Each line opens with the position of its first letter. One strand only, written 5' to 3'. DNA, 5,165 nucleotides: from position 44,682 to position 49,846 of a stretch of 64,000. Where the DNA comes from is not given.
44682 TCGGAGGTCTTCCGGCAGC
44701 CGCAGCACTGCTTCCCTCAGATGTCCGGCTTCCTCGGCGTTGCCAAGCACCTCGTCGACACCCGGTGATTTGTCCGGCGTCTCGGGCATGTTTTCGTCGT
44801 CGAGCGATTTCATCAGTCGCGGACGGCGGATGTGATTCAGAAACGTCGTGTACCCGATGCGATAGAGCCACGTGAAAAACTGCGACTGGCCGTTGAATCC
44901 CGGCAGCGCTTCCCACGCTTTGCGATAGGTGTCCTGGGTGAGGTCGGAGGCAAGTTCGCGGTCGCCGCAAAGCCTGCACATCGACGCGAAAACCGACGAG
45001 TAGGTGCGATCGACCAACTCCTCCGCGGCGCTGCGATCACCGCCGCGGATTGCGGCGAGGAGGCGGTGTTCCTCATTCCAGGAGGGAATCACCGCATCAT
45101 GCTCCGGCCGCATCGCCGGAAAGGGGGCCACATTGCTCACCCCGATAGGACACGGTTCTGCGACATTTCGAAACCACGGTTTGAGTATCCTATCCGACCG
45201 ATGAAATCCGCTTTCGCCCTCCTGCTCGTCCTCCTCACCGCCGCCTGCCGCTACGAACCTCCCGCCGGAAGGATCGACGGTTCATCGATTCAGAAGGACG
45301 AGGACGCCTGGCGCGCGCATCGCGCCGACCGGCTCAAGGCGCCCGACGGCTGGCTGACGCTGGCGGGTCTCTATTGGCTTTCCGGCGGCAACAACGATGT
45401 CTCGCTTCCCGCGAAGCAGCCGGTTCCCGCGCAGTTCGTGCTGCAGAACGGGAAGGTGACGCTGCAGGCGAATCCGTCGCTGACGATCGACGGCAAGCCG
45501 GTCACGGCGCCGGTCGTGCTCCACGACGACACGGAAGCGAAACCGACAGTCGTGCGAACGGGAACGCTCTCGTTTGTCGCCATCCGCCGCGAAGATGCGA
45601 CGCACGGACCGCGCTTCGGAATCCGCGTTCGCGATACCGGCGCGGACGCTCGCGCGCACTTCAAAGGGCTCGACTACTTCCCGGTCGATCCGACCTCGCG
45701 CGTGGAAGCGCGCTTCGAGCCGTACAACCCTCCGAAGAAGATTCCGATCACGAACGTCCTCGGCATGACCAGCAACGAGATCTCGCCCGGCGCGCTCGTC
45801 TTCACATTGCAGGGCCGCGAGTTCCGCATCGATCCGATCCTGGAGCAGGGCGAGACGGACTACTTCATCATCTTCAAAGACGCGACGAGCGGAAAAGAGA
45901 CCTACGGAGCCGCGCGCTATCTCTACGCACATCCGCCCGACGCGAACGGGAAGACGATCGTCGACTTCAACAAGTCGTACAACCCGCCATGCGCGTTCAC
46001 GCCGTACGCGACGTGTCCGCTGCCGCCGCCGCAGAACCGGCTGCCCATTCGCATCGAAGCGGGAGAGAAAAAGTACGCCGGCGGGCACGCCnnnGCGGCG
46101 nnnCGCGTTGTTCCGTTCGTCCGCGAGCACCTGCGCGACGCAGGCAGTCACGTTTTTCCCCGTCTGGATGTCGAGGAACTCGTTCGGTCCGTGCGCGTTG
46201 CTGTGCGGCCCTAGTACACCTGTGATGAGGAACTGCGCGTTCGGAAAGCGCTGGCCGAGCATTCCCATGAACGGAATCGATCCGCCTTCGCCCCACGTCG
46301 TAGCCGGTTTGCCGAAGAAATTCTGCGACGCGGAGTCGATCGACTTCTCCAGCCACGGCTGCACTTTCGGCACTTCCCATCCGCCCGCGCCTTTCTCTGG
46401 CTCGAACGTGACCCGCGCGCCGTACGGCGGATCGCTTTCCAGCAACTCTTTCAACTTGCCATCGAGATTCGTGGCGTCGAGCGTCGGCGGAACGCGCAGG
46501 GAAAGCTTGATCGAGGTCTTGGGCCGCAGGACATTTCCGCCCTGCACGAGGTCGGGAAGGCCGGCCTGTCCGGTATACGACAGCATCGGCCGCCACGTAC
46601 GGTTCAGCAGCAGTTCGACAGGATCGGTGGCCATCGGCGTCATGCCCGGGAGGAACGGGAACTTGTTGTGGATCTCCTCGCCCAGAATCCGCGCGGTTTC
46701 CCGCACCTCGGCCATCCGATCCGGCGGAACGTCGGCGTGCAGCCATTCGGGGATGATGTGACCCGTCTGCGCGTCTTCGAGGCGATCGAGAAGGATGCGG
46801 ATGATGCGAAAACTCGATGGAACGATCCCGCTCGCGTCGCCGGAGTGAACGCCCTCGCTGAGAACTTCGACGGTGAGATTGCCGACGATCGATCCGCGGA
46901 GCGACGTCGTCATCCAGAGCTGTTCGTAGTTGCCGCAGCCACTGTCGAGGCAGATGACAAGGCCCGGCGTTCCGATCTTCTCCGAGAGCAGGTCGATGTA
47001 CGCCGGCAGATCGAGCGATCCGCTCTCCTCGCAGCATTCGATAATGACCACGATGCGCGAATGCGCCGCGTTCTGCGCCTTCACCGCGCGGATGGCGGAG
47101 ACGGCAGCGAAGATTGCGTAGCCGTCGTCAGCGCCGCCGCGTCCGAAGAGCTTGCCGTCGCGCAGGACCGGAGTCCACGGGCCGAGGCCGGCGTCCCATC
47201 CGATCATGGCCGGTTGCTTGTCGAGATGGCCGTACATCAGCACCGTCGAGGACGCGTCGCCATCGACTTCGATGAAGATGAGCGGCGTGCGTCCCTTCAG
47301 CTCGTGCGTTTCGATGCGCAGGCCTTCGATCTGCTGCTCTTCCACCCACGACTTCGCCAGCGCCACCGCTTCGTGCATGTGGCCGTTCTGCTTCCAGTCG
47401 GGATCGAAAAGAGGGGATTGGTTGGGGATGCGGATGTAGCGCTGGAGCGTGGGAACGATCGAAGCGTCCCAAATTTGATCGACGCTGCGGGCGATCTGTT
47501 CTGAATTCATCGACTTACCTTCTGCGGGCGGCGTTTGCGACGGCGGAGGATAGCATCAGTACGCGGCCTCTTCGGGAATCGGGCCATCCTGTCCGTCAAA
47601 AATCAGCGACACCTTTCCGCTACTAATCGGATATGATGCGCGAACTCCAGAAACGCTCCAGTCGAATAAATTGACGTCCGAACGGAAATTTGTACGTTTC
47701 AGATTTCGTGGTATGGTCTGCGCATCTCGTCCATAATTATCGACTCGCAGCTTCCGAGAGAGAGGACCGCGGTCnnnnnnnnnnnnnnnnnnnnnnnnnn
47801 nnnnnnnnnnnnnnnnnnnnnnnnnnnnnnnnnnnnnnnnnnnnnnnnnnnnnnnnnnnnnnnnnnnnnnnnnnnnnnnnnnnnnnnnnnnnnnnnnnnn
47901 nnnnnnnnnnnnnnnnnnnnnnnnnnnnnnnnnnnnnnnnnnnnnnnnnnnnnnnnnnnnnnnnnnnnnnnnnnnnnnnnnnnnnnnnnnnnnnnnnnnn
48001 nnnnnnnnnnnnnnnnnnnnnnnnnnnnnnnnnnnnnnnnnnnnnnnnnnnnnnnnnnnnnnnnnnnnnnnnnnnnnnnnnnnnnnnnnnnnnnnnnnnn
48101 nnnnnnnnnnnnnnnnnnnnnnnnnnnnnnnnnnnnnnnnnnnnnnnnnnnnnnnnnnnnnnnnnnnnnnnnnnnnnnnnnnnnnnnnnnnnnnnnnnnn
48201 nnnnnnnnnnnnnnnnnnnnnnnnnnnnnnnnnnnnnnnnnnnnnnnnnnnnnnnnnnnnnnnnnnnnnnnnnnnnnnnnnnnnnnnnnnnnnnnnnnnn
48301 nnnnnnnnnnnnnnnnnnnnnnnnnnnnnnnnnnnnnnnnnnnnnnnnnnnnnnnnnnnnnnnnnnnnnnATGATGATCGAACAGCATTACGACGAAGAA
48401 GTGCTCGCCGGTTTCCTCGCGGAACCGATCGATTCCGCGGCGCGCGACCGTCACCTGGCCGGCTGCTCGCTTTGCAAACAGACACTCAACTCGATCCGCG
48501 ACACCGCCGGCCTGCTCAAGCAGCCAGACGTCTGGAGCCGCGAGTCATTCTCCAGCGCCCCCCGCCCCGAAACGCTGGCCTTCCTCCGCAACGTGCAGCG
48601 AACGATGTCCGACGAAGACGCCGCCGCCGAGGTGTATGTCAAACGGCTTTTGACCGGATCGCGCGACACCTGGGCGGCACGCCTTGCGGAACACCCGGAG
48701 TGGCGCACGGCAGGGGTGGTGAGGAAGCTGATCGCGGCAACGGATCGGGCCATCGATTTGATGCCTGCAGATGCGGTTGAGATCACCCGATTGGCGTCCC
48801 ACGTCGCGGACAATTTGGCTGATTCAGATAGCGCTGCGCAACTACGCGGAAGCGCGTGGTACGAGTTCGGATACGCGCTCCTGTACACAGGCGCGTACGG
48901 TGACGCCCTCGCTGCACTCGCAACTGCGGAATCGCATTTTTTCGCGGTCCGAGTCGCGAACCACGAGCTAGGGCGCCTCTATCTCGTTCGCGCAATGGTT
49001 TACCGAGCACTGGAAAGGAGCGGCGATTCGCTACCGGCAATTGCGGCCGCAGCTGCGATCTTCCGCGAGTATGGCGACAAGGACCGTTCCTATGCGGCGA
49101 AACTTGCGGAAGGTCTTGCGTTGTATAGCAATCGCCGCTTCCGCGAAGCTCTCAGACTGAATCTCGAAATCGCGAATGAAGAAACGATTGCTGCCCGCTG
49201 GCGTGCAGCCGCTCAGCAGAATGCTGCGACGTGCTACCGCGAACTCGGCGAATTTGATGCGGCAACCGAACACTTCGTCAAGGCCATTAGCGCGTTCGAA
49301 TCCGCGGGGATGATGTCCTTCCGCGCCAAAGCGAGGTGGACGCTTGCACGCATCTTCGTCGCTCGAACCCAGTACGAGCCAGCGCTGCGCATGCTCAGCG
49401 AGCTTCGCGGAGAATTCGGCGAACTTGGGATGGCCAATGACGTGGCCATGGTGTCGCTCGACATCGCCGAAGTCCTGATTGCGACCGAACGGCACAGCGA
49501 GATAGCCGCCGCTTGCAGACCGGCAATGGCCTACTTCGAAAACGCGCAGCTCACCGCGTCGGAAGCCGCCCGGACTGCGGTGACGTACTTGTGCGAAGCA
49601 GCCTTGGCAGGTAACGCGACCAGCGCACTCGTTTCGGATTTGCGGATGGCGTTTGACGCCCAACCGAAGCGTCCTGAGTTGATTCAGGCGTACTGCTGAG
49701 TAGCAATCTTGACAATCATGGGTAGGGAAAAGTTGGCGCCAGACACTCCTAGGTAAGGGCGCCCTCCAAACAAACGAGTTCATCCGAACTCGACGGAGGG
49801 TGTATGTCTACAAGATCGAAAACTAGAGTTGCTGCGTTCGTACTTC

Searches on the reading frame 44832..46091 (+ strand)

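Call 12: search_protein_families(library=pfam, proteins=[window:44832-46091:+], max_evalue=0.001)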
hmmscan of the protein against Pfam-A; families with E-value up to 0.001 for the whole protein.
window:44832-46091:+ (420 aa): 1 family
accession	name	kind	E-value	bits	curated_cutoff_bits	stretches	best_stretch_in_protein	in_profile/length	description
PF07920.16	DUF1684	-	5.8e-46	156.7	25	1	276-413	2-139/139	Protein of unknown function (DUF1684)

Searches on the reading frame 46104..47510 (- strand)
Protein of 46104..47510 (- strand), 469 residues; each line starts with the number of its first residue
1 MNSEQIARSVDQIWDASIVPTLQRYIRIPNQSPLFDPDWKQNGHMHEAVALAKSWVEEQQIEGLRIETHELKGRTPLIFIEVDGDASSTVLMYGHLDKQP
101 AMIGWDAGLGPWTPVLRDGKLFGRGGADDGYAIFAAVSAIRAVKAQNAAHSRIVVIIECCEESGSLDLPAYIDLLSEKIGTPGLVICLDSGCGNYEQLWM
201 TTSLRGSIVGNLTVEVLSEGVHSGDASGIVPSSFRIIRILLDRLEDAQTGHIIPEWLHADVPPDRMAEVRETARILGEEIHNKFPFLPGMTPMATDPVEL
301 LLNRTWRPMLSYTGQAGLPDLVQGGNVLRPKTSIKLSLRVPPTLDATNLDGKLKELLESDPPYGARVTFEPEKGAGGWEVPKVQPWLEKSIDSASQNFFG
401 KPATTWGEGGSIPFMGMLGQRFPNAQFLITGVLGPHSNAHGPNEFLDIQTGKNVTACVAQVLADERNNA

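Call 12: search_protein_families(library=pfam, proteins=[window:46104-47510:-], max_evalue=0.001)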
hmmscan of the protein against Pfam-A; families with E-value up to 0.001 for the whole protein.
window:46104-47510:- (469 aa): 1 family
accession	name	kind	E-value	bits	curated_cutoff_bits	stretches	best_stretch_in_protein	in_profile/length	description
PF01546.33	Peptidase_M20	-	5.6e-20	72.6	24.6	1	91-462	1-204/206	Peptidase family M20/M25/M40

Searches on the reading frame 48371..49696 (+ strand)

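Call 12: search_protein_families(library=pfam, proteins=[window:48371-49696:+], max_evalue=0.001)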
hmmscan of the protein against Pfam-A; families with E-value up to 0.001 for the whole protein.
window:48371-49696:+ (442 aa): 2 families
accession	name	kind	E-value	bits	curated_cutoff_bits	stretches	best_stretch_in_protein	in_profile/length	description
PF13424.12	TPR_12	-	6.4e-07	29.9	30.1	2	279-343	3-69/77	Tetratricopeptide repeat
PF10602.15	RPN7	-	0.00021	21.5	29.6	0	224-270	96-142/174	26S proteasome subunit RPN7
